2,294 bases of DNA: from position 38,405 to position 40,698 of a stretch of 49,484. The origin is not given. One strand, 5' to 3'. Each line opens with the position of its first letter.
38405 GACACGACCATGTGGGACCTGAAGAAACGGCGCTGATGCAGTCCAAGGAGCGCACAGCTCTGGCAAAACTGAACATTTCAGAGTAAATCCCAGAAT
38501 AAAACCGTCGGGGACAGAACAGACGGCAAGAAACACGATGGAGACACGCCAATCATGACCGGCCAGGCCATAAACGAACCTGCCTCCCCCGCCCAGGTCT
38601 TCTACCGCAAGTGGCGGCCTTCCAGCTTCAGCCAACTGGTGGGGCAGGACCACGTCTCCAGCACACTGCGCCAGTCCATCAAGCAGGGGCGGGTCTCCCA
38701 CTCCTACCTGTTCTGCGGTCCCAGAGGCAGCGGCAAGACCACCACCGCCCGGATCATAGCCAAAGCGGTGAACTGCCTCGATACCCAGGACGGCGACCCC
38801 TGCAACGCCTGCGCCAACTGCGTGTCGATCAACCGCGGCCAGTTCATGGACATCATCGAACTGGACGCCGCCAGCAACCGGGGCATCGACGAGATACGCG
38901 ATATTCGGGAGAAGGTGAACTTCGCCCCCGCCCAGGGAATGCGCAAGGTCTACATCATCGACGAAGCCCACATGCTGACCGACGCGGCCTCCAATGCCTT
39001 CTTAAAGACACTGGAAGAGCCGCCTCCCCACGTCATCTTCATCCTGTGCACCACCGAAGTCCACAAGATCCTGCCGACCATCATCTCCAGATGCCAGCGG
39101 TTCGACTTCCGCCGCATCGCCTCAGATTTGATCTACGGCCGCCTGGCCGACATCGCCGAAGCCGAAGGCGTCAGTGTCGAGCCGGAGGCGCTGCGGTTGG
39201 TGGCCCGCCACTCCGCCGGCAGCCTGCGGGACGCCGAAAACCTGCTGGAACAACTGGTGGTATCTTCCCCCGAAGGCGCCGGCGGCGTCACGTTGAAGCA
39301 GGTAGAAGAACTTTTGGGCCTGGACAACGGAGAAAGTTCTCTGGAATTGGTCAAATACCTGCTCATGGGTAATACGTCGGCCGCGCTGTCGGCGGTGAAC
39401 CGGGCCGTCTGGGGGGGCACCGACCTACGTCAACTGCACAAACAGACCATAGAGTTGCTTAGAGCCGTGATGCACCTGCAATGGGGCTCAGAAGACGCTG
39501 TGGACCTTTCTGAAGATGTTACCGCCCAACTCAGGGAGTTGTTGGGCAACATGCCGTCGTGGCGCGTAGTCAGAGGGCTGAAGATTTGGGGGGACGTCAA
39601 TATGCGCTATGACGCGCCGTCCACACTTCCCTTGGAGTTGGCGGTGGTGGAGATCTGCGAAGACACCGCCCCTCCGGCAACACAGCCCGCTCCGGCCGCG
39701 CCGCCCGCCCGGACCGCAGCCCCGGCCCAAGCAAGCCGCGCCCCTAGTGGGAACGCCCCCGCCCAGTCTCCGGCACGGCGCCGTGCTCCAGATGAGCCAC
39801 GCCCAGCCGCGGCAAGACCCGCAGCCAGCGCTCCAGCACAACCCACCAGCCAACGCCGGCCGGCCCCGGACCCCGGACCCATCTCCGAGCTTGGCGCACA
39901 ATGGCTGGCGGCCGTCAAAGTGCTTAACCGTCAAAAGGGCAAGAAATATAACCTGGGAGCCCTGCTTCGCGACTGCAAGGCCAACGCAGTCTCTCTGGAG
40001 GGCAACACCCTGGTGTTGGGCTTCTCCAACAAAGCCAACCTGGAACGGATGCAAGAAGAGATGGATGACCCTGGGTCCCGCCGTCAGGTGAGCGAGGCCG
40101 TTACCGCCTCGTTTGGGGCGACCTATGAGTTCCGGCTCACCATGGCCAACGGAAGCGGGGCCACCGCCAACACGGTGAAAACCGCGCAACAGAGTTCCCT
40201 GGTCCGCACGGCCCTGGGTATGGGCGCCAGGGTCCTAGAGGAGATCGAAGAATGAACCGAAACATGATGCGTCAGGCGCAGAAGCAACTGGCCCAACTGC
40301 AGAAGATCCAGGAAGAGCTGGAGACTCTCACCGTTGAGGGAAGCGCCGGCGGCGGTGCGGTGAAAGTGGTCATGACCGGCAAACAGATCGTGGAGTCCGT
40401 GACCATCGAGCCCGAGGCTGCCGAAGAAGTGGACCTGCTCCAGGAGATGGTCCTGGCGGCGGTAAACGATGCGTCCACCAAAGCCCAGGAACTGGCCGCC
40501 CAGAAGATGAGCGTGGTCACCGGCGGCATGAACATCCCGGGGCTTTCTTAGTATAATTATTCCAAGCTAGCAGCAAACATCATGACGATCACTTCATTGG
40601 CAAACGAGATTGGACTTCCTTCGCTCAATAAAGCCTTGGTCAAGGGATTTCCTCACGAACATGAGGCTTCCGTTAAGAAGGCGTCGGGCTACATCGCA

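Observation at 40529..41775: Lower-GC two-gene cassette (259-aa TPR-like protein plus PIN nuclease) inserted into the conserved dnaX-ybaB-recR operon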

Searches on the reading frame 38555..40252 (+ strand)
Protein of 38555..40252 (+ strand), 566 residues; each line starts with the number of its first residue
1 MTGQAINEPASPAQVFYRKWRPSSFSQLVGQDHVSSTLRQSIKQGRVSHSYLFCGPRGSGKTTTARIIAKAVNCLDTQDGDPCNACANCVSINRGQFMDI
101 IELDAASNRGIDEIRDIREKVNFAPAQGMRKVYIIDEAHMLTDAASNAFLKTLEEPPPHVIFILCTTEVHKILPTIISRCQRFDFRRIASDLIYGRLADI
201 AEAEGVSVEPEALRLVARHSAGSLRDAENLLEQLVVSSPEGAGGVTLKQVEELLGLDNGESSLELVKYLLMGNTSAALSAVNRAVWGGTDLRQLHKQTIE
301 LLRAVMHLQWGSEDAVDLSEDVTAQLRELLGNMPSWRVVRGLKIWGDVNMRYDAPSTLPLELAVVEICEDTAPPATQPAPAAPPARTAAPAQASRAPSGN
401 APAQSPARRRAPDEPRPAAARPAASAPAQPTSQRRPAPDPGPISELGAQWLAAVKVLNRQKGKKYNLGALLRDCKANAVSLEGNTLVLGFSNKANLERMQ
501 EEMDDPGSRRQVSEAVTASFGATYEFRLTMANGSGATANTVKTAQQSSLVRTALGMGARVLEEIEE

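Call 4: search_protein_families(library=pfam, proteins=[window:38555-40252:+], max_evalue=1)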
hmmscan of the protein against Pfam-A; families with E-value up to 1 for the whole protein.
window:38555-40252:+ (566 aa): 29 families (the best 25 are shown)
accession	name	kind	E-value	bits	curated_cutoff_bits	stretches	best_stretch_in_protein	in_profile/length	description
PF13177.12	DNA_pol3_delta2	-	9.8e-49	165.9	27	1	31-188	2-160/161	DNA polymerase III, delta subunit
PF00004.35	AAA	-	8.2e-13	49.4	21.2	1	52-184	2-124/131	ATPase family associated with various cellular activities (AAA)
PF22608.2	DNAX_ATPase_lid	-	5.7e-10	39.3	27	1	193-236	2-45/49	DNA polymerase III clamp loader subunit, ATPase lid domain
PF12169.13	DNA_pol3_gamma3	-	8.6e-08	32.5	24.4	1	245-329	1-87/143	DNA polymerase III subunits gamma and tau domain III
PF13401.12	AAA_22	-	5e-06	27.3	27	1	51-173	8-130/130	AAA domain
PF05496.18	RuvB_N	-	6e-06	26.5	27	1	21-74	2-59/159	Holliday junction DNA helicase RuvB P-loop domain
PF21960.2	RCF1-5-like_lid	-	0.00021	21.6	27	1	196-232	2-39/43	RCF1/5-like, AAA+ ATPase lid domain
PF13604.12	AAA_30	-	0.0012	19.1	27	1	53-162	23-121/191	AAA domain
PF13479.12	AAA_24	-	0.0031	17.8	27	1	51-146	5-81/195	AAA domain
PF16193.11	AAA_assoc_2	-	0.0047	17.6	34.3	1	205-254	4-55/81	AAA C-terminal domain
PF13173.12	AAA_14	-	0.0052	17.2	27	1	51-146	5-79/129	AAA domain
PF13238.12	AAA_18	-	0.0088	16.9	29.4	1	53-87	3-32/128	AAA domain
PF07728.20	AAA_5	-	0.012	16.1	22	1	52-155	3-92/139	AAA domain (dynein-related subfamily)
PF13245.12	AAA_19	-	0.013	16.1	25.1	1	48-162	11-122/134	AAA domain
PF13191.12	AAA_16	-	0.02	15.8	32.6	1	28-73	2-49/167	AAA ATPase domain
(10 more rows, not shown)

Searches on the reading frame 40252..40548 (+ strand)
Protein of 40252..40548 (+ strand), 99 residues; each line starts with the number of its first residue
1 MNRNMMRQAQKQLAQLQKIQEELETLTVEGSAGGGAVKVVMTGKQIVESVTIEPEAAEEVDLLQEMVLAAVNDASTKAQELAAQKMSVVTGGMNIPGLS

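Call 4: search_protein_families(library=pfam, proteins=[window:40252-40548:+], max_evalue=1)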
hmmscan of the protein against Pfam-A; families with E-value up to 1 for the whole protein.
window:40252-40548:+ (99 aa): 5 families
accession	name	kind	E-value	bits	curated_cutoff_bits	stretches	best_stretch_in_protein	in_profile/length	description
PF02575.21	YbaB_DNA_bd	-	3.1e-27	95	25.5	1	6-94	1-91/91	YbaB/EbfC DNA-binding family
PF07431.17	DUF1512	-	0.013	15.7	25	1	5-67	27-89/177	Protein of unknown function (DUF1512) N-terminal domain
PF05054.17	AcMNPV_Ac109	-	0.018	14.6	25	1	10-76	280-344/418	Autographa californica nuclear polyhedrosis virus (AcMNPV) protein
PF04402.19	SIMPL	-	0.027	15.1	25.2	1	38-84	103-147/205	Protein of unknown function (DUF541)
PF11153.13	DUF2931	-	0.17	12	22.2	1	5-80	94-172/182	Protein of unknown function (DUF2931)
